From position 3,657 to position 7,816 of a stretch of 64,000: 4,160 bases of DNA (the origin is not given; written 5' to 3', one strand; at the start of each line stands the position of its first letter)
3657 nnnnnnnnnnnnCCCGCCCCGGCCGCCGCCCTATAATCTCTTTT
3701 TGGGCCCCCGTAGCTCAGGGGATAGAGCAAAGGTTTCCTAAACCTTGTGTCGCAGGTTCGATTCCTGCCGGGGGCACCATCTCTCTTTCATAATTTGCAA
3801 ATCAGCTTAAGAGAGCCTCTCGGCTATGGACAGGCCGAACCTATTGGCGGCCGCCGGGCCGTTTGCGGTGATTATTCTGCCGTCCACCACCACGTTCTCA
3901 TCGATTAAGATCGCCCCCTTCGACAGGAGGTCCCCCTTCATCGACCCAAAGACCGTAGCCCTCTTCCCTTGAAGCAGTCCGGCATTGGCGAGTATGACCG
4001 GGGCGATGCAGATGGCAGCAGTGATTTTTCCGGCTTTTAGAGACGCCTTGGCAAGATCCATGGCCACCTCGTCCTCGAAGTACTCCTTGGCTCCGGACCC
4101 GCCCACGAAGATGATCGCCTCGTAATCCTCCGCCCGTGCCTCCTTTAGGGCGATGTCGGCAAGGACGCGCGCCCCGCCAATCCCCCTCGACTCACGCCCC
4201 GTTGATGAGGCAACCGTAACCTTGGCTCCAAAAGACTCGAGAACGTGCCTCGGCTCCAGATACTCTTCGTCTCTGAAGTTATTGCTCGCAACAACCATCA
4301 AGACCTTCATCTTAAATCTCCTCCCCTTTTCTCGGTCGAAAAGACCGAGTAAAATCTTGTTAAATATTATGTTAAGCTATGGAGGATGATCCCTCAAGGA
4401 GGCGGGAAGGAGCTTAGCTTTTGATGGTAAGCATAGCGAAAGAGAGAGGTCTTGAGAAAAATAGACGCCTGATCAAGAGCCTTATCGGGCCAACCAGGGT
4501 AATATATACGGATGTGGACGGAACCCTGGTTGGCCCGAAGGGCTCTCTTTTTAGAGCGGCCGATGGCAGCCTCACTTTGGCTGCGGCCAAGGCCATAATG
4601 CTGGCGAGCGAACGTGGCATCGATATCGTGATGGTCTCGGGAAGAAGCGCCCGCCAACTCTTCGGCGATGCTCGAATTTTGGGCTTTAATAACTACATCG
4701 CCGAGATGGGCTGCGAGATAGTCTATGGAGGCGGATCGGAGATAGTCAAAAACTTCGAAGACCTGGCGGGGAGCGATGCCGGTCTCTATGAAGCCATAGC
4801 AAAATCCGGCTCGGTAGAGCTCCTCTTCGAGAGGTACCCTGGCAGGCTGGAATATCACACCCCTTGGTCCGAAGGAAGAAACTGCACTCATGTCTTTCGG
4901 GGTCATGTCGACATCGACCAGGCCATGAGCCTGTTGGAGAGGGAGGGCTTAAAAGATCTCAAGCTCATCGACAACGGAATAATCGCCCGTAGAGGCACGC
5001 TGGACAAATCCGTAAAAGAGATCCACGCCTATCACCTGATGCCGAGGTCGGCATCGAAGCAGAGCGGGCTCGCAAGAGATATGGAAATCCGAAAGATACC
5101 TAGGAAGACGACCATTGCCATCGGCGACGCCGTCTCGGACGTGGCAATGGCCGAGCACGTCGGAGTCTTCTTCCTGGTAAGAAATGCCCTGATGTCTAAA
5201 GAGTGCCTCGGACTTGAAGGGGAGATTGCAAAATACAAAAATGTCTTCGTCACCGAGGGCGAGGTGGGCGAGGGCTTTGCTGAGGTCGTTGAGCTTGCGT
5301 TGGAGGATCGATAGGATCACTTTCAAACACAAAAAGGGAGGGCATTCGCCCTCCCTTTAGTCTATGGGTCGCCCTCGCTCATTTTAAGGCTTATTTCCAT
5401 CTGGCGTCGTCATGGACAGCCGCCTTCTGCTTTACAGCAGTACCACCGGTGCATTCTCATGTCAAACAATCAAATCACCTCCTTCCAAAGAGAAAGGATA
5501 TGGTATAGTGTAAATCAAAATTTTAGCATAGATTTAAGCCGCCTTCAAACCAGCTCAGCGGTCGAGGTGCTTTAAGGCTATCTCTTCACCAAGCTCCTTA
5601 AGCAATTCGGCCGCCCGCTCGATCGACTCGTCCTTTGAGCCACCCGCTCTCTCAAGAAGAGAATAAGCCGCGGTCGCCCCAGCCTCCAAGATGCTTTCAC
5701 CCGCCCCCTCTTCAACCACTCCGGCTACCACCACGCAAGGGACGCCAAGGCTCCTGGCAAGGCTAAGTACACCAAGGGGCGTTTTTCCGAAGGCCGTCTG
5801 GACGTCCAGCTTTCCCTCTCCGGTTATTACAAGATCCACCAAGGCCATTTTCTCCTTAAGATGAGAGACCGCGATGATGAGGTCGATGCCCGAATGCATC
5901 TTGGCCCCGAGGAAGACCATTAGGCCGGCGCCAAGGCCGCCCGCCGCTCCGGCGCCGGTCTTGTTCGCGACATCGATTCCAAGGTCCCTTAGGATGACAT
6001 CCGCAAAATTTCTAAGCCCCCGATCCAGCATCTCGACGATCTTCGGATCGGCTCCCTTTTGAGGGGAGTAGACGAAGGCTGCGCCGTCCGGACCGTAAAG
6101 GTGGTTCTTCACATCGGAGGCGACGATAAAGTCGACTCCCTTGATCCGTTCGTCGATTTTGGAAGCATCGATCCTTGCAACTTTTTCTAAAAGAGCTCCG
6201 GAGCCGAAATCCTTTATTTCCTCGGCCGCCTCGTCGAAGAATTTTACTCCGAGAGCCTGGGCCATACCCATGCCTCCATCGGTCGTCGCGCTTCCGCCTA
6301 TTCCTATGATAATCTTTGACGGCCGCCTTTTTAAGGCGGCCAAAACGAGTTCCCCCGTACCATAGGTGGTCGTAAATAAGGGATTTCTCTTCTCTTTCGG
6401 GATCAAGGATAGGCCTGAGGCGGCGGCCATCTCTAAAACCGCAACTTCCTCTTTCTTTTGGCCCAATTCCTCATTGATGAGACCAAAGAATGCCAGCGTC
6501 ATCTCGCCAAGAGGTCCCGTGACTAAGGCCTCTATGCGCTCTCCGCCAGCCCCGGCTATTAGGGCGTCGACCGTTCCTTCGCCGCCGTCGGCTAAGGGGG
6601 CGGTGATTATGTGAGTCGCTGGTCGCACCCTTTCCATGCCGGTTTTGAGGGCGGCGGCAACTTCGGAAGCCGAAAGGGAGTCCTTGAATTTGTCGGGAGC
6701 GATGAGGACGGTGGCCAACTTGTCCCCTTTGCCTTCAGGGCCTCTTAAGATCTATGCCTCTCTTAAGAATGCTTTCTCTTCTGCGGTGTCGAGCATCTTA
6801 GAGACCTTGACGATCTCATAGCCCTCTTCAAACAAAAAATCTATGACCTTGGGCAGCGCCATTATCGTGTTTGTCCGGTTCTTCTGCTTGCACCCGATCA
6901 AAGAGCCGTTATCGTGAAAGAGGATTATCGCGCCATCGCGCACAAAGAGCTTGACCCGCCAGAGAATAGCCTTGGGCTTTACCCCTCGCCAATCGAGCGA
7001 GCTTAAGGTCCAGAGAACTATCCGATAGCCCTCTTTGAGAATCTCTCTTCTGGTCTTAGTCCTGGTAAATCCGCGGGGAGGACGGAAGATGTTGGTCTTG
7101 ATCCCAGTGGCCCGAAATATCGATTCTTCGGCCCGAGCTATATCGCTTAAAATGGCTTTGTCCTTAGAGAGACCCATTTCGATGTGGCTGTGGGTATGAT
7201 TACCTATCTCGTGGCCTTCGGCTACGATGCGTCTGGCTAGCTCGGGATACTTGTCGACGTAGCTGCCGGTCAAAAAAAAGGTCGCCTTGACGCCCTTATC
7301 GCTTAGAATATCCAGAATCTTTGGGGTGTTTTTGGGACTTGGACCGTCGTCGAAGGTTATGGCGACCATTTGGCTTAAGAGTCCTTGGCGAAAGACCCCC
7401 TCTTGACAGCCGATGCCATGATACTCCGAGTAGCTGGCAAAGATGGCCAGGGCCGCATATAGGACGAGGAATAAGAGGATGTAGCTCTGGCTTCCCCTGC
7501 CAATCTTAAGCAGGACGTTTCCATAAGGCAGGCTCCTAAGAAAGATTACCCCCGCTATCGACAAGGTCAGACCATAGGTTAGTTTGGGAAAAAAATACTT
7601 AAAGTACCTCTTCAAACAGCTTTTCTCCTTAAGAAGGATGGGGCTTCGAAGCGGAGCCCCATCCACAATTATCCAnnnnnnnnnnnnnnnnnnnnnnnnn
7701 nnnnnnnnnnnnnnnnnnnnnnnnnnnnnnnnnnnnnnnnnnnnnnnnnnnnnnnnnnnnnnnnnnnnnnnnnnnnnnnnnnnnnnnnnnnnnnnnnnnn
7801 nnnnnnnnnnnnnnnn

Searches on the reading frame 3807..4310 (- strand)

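Call 26: search_protein_families(library=pfam, proteins=[window:3807-4310:-], max_evalue=0.00001)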
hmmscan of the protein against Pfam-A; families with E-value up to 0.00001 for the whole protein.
window:3807-4310:- (167 aa): 1 family
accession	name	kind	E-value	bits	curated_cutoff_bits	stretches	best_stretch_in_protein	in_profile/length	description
PF01965.30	DJ-1_PfpI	-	1.2e-41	142.7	26.6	1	1-164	1-164/165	DJ-1/PfpI family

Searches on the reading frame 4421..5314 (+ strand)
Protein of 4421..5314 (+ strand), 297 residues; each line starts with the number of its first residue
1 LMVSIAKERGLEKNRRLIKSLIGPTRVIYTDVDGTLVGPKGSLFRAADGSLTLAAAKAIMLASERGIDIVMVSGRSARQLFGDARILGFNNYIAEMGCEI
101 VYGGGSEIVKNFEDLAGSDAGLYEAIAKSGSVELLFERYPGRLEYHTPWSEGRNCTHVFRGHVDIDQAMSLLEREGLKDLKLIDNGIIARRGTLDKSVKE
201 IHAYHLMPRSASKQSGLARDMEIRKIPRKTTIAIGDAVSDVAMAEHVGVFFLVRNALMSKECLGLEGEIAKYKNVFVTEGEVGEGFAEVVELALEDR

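Call 9: search_protein_families(library=pfam, proteins=[window:4421-5314:+], max_evalue=0.00001)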
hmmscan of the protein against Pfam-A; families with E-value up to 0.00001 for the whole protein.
window:4421-5314:+ (297 aa): 1 family
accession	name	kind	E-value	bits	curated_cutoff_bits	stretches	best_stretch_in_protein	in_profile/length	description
PF08282.18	Hydrolase_3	-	1.4e-12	48.3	20.9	1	202-256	177-231/255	haloacid dehalogenase-like hydrolase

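Call 45: search_protein_families(library=ncbifam, proteins=[window:4421-5314:+], max_evalue=0.00001)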
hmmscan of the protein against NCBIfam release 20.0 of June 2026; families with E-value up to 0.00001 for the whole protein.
window:4421-5314:+ (297 aa): 7 families
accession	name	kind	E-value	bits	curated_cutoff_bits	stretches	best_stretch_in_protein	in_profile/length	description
NF002245.0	PRK01158.1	equivalog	1.8e-17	63.4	198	1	26-293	4-228/233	phosphoglycolate phosphatase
TIGR00099.1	Cof-subfamily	subfamily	4.1e-13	49.5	137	1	27-256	1-232/256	Cof-type HAD-IIB family hydrolase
TIGR01484.1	HAD-SF-IIB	subfamily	1.8e-12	47.8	41.8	1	28-249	2-217/221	HAD-IIB family hydrolase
TIGR01487.1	Pglycolate_arch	equivalog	8.6e-11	42.1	122.75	1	27-289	3-214/215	phosphoglycolate phosphatase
TIGR01482.1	SPP-subfamily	subfamily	4.4e-08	33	107.15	1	28-256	1-193/225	sucrose-phosphate phosphatase subfamily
TIGR01486.1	HAD-SF-IIB-MPGP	subfamily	1.7e-07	30.8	164.75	0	27-102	1-69/257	mannosyl-3-phosphoglycerate phosphatase family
NF007806.0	PRK10513.1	equivalog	1e-06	28.3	273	0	206-259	190-243/270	sugar-phosphatase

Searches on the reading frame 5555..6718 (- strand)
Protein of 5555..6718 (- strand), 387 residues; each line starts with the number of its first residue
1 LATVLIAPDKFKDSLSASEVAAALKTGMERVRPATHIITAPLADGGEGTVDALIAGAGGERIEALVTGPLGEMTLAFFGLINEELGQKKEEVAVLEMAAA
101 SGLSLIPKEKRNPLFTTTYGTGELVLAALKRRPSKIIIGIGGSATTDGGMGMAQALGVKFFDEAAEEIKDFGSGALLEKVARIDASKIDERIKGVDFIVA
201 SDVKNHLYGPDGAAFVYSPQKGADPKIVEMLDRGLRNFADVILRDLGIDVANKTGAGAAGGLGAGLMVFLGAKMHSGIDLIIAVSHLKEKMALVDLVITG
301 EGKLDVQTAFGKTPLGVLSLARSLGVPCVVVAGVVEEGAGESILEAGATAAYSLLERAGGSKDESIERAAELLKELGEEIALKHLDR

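Call 9: search_protein_families(library=pfam, proteins=[window:5555-6718:-], max_evalue=0.00001)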
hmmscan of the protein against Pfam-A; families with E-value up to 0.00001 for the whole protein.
window:5555-6718:- (387 aa): 1 family
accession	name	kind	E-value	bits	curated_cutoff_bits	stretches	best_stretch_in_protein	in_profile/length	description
PF02595.20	Gly_kinase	-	3.3e-132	441.4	23.3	1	4-381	1-368/372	Glycerate kinase family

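Call 45: search_protein_families(library=ncbifam, proteins=[window:5555-6718:-], max_evalue=0.00001)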
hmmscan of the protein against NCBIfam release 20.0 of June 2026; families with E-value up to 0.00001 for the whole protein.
window:5555-6718:- (387 aa): 3 families
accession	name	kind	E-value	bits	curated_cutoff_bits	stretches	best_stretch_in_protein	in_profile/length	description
TIGR00045.1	TIGR00045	subfamily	8.6e-129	429.8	168.45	1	4-381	2-369/375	glycerate kinase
NF007401.0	PRK09932.1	equivalog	1.6e-100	336.9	625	1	4-358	3-348/381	glycerate 3-kinase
NF007668.0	PRK10342.1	equivalog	9.5e-98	327.7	686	1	4-367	3-356/381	glycerate 2-kinase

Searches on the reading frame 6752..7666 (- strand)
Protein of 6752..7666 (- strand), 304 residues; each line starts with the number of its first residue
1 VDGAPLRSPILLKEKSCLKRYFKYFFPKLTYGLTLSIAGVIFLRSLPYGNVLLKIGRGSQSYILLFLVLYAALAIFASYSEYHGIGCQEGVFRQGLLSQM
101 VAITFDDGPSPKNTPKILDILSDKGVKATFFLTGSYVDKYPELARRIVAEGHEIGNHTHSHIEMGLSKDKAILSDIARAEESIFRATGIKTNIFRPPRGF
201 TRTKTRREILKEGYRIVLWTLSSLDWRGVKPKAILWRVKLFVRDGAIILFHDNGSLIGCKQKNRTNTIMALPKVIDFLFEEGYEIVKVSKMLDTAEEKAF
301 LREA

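Call 9: search_protein_families(library=pfam, proteins=[window:6752-7666:-], max_evalue=0.00001)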
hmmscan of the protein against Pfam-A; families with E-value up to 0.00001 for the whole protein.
window:6752-7666:- (304 aa): 1 family
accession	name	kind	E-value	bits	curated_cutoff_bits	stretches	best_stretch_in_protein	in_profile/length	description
PF01522.26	Polysacc_deac_1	-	5.7e-37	126.9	23.1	1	99-216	7-123/124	Polysaccharide deacetylase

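Call 45: search_protein_families(library=ncbifam, proteins=[window:6752-7666:-], max_evalue=0.00001)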
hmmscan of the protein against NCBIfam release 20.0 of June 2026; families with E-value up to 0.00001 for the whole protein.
window:6752-7666:- (304 aa): 9 families
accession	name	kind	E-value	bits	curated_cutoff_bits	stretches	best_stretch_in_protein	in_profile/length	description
TIGR02764.1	spore_ybaN_pdaB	equivalog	1e-47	162.4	237.4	1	99-292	6-191/191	polysaccharide deacetylase family sporulation protein PdaB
NF045821.1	PgAcgDacpgdA1_Bac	equivalog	1.9e-38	132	400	1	100-298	89-281/282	peptidoglycan-N-acetylglucosamine deacetylase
TIGR04243.1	nodulat_NodB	equivalog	3.9e-38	130.9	240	1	99-285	2-193/197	chitooligosaccharide deacetylase NodB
NF045820.1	PgAcgDacpgdA_Strep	equivalog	2.7e-36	125.4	800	1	99-294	268-450/463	peptidoglycan-N-acetylglucosamine deacetylase PgdA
TIGR02884.1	spore_pdaA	equivalog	1.4e-32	113.2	298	1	98-288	36-220/224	delta-lactam-biosynthetic de-N-acetylase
TIGR02873.1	spore_ylxY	hypoth_equivalog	6.2e-30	104.3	391.5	1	91-293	77-268/268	probable sporulation protein, polysaccharide deacetylase family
NF045822.1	PgAcgDacpgdA2_Bac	equivalog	4.1e-24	85.4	400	1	99-285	70-255/274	peptidoglycan-N-acetylglucosamine deacetylase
TIGR03006.1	pepcterm_polyde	equivalog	5.2e-15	55.3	276.2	1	112-197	34-119/272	XrtA system polysaccharide deacetylase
NF050820.1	PolSacchBiosHfsH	equivalog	3.9e-11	43.1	400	1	97-201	32-143/249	oligosaccharide deacetylase HfsH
